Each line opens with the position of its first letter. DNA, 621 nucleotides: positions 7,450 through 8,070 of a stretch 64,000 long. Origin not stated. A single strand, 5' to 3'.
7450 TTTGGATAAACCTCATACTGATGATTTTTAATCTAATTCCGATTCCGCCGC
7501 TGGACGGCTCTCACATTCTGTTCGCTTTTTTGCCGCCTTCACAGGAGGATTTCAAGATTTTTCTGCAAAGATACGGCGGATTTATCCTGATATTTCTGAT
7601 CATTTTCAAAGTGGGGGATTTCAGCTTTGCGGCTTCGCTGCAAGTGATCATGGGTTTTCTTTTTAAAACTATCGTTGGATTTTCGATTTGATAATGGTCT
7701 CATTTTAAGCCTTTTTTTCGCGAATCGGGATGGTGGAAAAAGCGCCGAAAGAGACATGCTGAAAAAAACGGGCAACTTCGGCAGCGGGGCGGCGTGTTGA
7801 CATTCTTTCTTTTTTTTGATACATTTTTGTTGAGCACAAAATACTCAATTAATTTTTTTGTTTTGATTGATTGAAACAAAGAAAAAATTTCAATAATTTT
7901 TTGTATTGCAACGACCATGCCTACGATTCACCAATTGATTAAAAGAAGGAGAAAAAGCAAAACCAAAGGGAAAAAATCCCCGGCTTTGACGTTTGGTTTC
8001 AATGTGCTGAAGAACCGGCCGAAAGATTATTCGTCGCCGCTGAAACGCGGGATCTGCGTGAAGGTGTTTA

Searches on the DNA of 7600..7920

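Call 63: search_rna_families(source=window, start=7600, end=7920, threshold=evalue, max_evalue=1)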
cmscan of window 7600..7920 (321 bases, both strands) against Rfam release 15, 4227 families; matches with E-value up to 1: 0.
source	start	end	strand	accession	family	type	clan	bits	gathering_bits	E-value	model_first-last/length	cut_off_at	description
